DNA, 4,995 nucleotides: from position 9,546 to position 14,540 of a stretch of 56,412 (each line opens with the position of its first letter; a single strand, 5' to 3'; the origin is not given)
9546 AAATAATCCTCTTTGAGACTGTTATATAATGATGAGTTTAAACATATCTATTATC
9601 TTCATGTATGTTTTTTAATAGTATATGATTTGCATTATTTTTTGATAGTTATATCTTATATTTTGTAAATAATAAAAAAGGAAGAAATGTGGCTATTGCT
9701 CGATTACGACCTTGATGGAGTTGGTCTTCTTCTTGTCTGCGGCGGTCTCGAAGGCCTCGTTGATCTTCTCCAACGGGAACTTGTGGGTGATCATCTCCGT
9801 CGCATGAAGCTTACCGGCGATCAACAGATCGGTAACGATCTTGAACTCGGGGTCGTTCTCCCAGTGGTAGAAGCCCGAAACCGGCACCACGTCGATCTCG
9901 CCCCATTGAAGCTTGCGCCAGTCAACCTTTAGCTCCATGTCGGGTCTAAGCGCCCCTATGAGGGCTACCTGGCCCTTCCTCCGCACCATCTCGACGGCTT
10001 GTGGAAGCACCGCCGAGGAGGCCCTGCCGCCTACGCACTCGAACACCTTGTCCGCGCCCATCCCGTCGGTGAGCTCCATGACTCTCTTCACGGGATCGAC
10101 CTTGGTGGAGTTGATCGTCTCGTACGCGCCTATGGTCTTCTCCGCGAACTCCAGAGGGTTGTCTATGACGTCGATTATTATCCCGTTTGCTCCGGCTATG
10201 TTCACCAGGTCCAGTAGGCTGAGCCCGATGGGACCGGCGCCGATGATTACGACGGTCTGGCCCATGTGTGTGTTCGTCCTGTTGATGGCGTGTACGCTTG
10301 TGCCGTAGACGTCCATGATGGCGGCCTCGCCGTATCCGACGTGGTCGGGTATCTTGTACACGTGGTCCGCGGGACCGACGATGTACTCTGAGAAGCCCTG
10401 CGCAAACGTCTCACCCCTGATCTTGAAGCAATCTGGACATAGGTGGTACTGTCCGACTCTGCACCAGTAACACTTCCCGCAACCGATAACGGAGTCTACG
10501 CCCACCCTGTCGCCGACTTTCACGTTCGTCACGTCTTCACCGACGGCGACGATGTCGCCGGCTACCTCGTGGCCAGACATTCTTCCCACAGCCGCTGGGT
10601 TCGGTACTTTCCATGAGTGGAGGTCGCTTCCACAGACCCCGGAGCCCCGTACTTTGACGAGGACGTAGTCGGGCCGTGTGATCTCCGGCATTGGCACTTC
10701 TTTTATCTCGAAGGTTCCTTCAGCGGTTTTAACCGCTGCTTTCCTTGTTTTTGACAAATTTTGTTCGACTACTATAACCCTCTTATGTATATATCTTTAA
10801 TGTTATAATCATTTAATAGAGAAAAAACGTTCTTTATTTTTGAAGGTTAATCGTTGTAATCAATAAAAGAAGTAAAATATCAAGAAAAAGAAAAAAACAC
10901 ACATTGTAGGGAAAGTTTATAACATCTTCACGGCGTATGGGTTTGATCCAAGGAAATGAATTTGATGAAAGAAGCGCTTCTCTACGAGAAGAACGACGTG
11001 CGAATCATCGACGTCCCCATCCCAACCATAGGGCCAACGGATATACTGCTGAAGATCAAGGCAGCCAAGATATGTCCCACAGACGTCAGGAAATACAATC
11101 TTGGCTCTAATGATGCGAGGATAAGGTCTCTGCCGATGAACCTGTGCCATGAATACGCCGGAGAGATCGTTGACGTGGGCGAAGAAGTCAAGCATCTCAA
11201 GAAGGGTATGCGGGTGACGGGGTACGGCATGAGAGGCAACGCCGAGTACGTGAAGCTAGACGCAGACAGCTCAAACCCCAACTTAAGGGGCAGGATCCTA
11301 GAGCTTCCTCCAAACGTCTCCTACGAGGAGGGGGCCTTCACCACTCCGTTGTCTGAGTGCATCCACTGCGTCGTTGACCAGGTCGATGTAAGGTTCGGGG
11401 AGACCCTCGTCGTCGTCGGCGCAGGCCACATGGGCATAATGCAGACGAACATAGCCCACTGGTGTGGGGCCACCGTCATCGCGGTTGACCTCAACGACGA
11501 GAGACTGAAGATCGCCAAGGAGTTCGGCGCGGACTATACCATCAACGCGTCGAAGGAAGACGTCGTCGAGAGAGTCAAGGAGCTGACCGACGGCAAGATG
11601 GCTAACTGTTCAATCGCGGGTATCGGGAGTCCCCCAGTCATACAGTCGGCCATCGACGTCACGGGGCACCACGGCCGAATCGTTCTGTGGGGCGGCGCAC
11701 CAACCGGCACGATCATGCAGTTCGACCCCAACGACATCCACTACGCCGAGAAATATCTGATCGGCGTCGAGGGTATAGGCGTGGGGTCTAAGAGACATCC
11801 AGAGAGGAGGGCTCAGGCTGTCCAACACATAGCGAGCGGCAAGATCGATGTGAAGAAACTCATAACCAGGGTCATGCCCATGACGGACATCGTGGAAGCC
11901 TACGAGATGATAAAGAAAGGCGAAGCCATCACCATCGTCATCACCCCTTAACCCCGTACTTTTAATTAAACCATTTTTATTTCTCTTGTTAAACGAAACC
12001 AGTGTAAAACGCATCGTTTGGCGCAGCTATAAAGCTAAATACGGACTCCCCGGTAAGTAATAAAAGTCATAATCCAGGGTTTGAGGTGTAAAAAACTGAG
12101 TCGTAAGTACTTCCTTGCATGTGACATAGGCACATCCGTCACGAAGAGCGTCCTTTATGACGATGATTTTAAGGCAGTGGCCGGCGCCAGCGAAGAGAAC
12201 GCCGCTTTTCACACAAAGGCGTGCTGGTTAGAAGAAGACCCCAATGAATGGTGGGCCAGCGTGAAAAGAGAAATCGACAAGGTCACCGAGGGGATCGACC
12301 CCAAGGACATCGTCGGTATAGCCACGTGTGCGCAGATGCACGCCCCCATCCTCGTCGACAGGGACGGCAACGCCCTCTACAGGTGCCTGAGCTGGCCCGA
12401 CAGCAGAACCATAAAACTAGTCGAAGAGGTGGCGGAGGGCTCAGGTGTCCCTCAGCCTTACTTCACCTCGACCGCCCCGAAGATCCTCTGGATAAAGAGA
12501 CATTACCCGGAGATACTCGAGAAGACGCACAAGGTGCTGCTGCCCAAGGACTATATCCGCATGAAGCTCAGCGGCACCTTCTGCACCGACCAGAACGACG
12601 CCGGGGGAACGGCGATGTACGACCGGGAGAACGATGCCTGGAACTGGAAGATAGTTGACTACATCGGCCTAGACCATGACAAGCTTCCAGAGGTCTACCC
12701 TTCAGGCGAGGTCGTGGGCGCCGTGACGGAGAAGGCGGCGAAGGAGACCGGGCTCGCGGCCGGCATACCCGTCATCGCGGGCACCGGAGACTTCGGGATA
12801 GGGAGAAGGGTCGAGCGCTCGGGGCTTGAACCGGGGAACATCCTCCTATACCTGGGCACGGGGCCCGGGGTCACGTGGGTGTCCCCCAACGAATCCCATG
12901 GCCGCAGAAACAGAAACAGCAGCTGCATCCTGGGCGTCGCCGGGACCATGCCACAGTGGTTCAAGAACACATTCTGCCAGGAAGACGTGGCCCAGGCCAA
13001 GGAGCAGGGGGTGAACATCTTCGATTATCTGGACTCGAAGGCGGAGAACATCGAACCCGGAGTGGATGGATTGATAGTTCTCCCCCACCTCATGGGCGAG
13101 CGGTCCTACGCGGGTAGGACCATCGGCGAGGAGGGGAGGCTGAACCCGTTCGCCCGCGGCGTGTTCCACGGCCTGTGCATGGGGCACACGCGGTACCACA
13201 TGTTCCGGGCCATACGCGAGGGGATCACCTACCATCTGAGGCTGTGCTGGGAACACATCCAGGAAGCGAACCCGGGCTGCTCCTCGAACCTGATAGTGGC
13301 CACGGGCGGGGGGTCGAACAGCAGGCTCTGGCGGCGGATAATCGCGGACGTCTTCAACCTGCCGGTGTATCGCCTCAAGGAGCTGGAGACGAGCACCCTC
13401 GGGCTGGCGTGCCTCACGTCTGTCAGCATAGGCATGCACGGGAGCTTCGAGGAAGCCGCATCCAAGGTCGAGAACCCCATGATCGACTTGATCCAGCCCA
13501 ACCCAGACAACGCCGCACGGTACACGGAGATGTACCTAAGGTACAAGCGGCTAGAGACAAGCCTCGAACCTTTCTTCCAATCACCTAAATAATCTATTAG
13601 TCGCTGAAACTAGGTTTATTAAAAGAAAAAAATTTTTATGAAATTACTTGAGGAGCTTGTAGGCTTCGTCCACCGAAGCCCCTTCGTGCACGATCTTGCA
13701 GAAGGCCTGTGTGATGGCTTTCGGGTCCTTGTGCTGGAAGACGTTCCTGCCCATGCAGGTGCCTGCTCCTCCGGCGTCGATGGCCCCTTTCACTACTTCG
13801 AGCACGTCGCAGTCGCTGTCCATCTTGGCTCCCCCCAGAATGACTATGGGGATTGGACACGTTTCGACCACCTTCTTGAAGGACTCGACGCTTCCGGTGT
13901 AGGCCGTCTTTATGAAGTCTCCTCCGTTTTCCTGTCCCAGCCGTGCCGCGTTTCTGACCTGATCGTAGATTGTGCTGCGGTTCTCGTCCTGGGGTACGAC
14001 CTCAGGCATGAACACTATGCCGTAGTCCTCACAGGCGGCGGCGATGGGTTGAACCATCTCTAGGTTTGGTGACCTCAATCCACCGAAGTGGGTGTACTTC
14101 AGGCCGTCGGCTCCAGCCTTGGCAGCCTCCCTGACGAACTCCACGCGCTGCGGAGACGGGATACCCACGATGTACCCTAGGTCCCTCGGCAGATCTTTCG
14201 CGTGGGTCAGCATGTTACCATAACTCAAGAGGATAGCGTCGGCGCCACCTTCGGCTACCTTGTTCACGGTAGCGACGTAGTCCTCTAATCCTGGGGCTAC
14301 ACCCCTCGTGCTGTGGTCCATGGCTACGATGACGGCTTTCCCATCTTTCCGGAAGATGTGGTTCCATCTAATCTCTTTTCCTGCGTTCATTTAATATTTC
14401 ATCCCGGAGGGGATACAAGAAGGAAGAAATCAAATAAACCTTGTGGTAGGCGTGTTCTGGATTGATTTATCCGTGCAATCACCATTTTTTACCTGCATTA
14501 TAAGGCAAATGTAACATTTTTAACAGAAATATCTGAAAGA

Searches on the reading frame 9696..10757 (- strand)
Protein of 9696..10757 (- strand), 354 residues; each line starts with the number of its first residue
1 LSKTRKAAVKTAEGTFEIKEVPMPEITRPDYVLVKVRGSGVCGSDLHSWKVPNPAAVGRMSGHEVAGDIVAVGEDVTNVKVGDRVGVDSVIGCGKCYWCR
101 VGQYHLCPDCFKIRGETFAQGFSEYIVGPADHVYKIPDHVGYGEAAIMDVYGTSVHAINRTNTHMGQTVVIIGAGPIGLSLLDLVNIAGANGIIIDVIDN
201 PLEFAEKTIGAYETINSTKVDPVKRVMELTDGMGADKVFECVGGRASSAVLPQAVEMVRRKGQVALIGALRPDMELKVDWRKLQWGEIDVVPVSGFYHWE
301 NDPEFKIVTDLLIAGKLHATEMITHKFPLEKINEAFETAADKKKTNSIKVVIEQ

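Call 6: search_protein_families(library=pfam, proteins=[window:9696-10757:-], max_evalue=0.001)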
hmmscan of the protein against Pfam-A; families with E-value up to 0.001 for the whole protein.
window:9696-10757:- (354 aa): 5 families
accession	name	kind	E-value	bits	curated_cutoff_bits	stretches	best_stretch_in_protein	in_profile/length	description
PF08240.17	ADH_N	-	1.6e-25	89.8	23.5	1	29-138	2-104/104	Alcohol dehydrogenase GroES-like domain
PF00107.32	ADH_zinc_N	-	8.3e-19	68.3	31.8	1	176-296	1-115/129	Zinc-binding dehydrogenase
PF13602.12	ADH_zinc_N_2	-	3.1e-08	35.1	27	1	210-342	2-126/134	Zinc-binding dehydrogenase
PF16912.11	Glu_dehyd_C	-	3.7e-08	33.5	34.9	1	160-353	25-210/211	Glucose dehydrogenase C-terminus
PF07992.20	Pyr_redox_2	-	0.0008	19.4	26.1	0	153-212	131-188/291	Pyridine nucleotide-disulphide oxidoreductase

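Call 52: search_protein_families(library=ncbifam, proteins=[window:9696-10757:-], max_evalue=0.00001)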
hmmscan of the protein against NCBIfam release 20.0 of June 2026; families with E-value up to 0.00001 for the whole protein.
window:9696-10757:- (354 aa): 21 families
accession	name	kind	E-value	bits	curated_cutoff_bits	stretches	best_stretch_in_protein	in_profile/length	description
TIGR00692.1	tdh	equivalog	8.9e-61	205.8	458.35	1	12-340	7-329/340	L-threonine 3-dehydrogenase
NF003808.0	PRK05396.1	equivalog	3e-58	197.3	380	1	10-352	6-338/341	L-threonine 3-dehydrogenase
NF041097.1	keto_inos_dh_IolM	equivalog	1.5e-52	178.5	450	1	11-346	35-384/389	scyllo-inosose 3-dehydrogenase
NF007489.0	PRK10083.1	equivalog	1.2e-48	165.9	376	1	15-352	11-335/339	Zn-dependent oxidoreductase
TIGR03989.1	Rxyl_3153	subfamily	3.6e-43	148.3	440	1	3-343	1-362/370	NDMA-dependent alcohol dehydrogenase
NF007642.0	PRK10309.1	equivalog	4.5e-39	134.7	550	1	6-342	2-336/347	galactitol-1-phosphate 5-dehydrogenase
TIGR03451.1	mycoS_dep_FDH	equivalog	2e-36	125.5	512.9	2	145-343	159-350/358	S-(hydroxymethyl)mycothiol dehydrogenase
NF006940.0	PRK09422.1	equivalog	6.5e-36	124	344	1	6-279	2-271/338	alcohol dehydrogenase AdhP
TIGR02818.1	adh_III_F_hyde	equivalog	3.7e-33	115.1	543.95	1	6-352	4-366/368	S-(hydroxymethyl)glutathione dehydrogenase/class III alcohol dehydrogenase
NF010344.0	PRK13771.1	subfamily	1.9e-31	109.2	349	1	9-348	6-329/334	putative alcohol dehydrogenase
TIGR03366.1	HpnZ_proposed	hypoth_equivalog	4.1e-29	101.8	328.1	1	31-282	7-267/315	putative phosphonate catabolism associated alcohol dehydrogenase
NF007375.0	PRK09880.1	equivalog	3.1e-28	98.5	469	1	30-351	28-342/344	L-idonate 5-dehydrogenase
TIGR03201.1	dearomat_had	equivalog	1.5e-26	93.3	338.65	1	17-345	12-342/349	6-hydroxycyclohex-1-ene-1-carbonyl-CoA dehydrogenase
TIGR02824.1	quinone_pig3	subfamily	1.7e-24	86.4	296.8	2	121-339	93-312/325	putative NAD(P)H quinone oxidoreductase, PIG3 family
NF041172.1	AcrlCoa_red_Thmprot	equivalog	2.3e-22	79.4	500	1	9-348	6-330/334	acryloyl-CoA reductase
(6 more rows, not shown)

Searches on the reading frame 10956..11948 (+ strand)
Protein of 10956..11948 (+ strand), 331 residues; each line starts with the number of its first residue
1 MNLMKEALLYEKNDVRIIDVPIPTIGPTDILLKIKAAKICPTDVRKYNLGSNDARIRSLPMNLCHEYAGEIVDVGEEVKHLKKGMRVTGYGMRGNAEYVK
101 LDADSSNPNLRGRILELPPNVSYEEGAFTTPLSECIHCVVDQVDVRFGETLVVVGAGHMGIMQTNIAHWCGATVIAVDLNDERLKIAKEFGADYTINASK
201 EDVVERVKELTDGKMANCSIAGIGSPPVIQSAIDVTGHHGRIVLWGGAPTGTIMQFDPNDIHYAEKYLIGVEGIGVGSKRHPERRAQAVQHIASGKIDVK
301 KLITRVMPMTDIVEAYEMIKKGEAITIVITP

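Call 6: search_protein_families(library=pfam, proteins=[window:10956-11948:+], max_evalue=0.001)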
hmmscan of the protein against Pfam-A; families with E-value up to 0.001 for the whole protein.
window:10956-11948:+ (331 aa): 5 families
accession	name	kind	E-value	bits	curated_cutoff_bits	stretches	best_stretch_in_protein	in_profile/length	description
PF00107.32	ADH_zinc_N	-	3.6e-27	95.3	31.8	1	160-275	3-116/129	Zinc-binding dehydrogenase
PF08240.17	ADH_N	-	7.9e-15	55.4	23.5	1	26-104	1-77/104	Alcohol dehydrogenase GroES-like domain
PF16912.11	Glu_dehyd_C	-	4.1e-09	36.7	34.9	1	149-319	32-201/211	Glucose dehydrogenase C-terminus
PF13602.12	ADH_zinc_N_2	-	5.5e-06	27.8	27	1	190-324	1-128/134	Zinc-binding dehydrogenase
PF01262.27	AlaDh_PNT_C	-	9.2e-05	22.4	23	1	151-229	31-111/214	Alanine dehydrogenase/PNT, C-terminal domain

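Call 52: search_protein_families(library=ncbifam, proteins=[window:10956-11948:+], max_evalue=0.00001)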
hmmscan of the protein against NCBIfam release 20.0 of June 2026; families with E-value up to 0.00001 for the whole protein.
window:10956-11948:+ (331 aa): 21 families
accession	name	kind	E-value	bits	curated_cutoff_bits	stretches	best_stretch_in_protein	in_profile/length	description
TIGR00692.1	tdh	equivalog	4.4e-45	154.2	458.35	2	113-329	129-338/340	L-threonine 3-dehydrogenase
NF003808.0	PRK05396.1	equivalog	1.4e-44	152.4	380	2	114-329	132-338/341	L-threonine 3-dehydrogenase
NF041097.1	keto_inos_dh_IolM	equivalog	1.6e-35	122.5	450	2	122-330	180-388/389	scyllo-inosose 3-dehydrogenase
TIGR03451.1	mycoS_dep_FDH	equivalog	1.8e-31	109.3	512.9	2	138-329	167-356/358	S-(hydroxymethyl)mycothiol dehydrogenase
TIGR03989.1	Rxyl_3153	subfamily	2.8e-28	99.2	440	1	139-329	178-368/370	NDMA-dependent alcohol dehydrogenase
NF007642.0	PRK10309.1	equivalog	1.4e-23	83.7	550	1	111-248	125-262/347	galactitol-1-phosphate 5-dehydrogenase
TIGR02818.1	adh_III_F_hyde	equivalog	1.4e-23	83.6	543.95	1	135-330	173-367/368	S-(hydroxymethyl)glutathione dehydrogenase/class III alcohol dehydrogenase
TIGR02824.1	quinone_pig3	subfamily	1.5e-22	80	296.8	1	14-326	14-319/325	putative NAD(P)H quinone oxidoreductase, PIG3 family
NF007489.0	PRK10083.1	equivalog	3e-22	79.1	376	2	138-322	151-326/339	Zn-dependent oxidoreductase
NF006940.0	PRK09422.1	equivalog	3e-22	79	344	1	140-322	154-325/338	alcohol dehydrogenase AdhP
NF010344.0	PRK13771.1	subfamily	4.1e-22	78.6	349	2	114-324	129-325/334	putative alcohol dehydrogenase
NF007375.0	PRK09880.1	equivalog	5.3e-22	78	469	1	122-320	145-331/344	L-idonate 5-dehydrogenase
TIGR03201.1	dearomat_had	equivalog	5.7e-22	78.3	338.65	1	122-323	146-340/349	6-hydroxycyclohex-1-ene-1-carbonyl-CoA dehydrogenase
NF041172.1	AcrlCoa_red_Thmprot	equivalog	2.6e-18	66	500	2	114-326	129-328/334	acryloyl-CoA reductase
TIGR03366.1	HpnZ_proposed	hypoth_equivalog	9e-18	64.5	328.1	1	135-311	143-314/315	putative phosphonate catabolism associated alcohol dehydrogenase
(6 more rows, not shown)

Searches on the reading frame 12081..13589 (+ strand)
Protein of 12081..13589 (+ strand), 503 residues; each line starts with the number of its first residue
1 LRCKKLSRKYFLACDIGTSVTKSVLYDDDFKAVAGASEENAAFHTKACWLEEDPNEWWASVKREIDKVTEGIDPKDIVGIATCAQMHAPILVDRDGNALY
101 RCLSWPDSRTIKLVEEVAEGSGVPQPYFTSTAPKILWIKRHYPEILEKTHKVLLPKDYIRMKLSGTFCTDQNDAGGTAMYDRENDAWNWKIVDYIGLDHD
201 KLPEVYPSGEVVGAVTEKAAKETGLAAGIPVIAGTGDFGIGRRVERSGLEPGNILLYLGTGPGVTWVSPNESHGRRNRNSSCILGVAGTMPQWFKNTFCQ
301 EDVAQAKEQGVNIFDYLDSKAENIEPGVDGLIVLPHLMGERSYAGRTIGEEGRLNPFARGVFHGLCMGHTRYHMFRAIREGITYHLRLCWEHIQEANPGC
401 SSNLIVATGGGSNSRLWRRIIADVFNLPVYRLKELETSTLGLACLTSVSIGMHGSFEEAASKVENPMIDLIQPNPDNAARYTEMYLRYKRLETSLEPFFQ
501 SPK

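Call 6: search_protein_families(library=pfam, proteins=[window:12081-13589:+], max_evalue=0.001)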
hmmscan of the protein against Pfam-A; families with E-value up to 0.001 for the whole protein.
window:12081-13589:+ (503 aa): 2 families
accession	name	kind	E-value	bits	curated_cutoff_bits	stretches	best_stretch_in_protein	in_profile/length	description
PF00370.27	FGGY_N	-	2.2e-55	188.4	28.8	1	10-237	1-238/245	FGGY family of carbohydrate kinases, N-terminal domain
PF02782.22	FGGY_C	-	1.7e-20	74.1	27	1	286-448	46-196/198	FGGY family of carbohydrate kinases, C-terminal domain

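Call 46: search_protein_families(library=ncbifam, proteins=[window:12081-13589:+], max_evalue=0.1)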
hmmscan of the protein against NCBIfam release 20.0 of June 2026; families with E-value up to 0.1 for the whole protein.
window:12081-13589:+ (503 aa): 12 families
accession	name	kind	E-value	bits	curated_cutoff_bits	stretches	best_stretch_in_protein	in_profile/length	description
TIGR01312.1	XylB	equivalog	2.9e-91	306.4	380.25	1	14-491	3-479/481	xylulokinase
TIGR01314.1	gntK_FGGY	equivalog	6.2e-62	209.7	648.55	1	10-496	1-494/505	gluconokinase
NF008187.0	PRK10939.1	equivalog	1.2e-54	185.8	528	2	8-241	3-248/521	autoinducer-2 kinase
NF011601.0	PRK15027.1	equivalog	1.6e-52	178.5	912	1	11-497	2-481/484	xylulokinase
TIGR02628.1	fuculo_kin_coli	equivalog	6.1e-41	140.8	470.9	2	15-237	7-239/465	L-fuculokinase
TIGR01311.1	glycerol_kin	equivalog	5.4e-37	127.2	590.35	2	9-237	1-242/496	glycerol kinase GlpK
NF003154.0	PRK04123.1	equivalog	3e-34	118.6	428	3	288-493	339-535/554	ribulokinase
NF000756.0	PRK00047.1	subfamily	5.8e-33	113.9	498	2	7-237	3-246/502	glycerol kinase GlpK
TIGR01234.1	L-ribulokinase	equivalog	1.7e-25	89.8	583.25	2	288-496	332-531/536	ribulokinase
TIGR01315.1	5C_CHO_kinase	subfamily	1e-20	73.9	408.7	2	11-236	2-254/541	FGGY family pentulose kinase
TIGR02627.1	rhamnulo_kin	equivalog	1.6e-12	46.7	527.95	1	65-222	58-221/454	rhamnulokinase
NF007925.0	PRK10640.1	equivalog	1.6e-09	36.8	639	1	60-218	59-223/489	rhamnulokinase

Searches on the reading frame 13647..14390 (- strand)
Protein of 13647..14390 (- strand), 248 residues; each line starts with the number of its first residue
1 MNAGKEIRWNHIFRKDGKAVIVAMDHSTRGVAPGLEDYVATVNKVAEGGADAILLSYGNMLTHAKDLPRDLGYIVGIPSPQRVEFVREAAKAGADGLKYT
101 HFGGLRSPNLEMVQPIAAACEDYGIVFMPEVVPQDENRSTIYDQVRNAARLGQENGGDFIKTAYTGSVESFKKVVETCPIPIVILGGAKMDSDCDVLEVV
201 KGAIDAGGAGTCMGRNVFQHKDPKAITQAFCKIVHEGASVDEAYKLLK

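Call 6: search_protein_families(library=pfam, proteins=[window:13647-14390:-], max_evalue=0.001)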
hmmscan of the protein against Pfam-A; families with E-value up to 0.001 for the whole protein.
window:13647-14390:- (248 aa): 1 family
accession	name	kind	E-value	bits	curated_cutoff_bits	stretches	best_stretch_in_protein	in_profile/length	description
PF01791.15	DeoC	-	2.7e-32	112.7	23.8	1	20-220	2-229/229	DeoC/LacD family aldolase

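Call 46: search_protein_families(library=ncbifam, proteins=[window:13647-14390:-], max_evalue=0.1)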
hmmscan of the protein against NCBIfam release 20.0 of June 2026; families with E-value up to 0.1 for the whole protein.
window:13647-14390:- (248 aa): 11 families
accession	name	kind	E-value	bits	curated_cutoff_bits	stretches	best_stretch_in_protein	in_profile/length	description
NF005556.0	PRK07226.1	subfamily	2e-62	211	241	1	1-247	2-264/267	2-amino-3,7-dideoxy-D-threo-hept-6-ulosonate synthase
TIGR01949.1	ADH_synth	equivalog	4.6e-53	180.5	299.45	1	3-243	1-253/255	2-amino-3,7-dideoxy-D-threo-hept-6-ulosonate synthase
NF040816.1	Fbpase1_Arch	equivalog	4.8e-39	134.4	430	1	2-247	5-270/271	class I fructose-bisphosphate aldolase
NF006081.0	PRK08227.1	equivalog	4.7e-33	114.7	297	2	132-247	176-286/291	3-hydroxy-5-phosphonooxypentane-2,4-dione thiolase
NF041223.1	BagB_FevI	exception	1.3e-23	83.5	500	2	114-236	132-256/257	bagremycin/ferroverdin biosynthesis DhnA-type aldolase BagB/FevI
NF005321.0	PRK06852.1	equivalog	4.6e-06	26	420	1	147-248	196-305/308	aldolase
NF006704.0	PRK09250.1-1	equivalog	0.0001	21.3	277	1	182-227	251-296/308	class I fructose-bisphosphate aldolase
NF002727.0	PRK02615.1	equivalog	0.0062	15.3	335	0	167-235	284-345/349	thiamine phosphate synthase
NF005819.0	PRK07695.1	equivalog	0.026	14.2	251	1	167-236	137-199/205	thiazole tautomerase TenI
NF003376.0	PRK04452.1-2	subfamily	0.032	13.1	280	1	169-205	113-149/313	acetyl-CoA decarbonylase/synthase complex subunit delta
NF040759.1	WLP_AcsD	exception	0.056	12.7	430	0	166-205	108-147/312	acetyl-CoA decarbonylase/synthase complex subunit delta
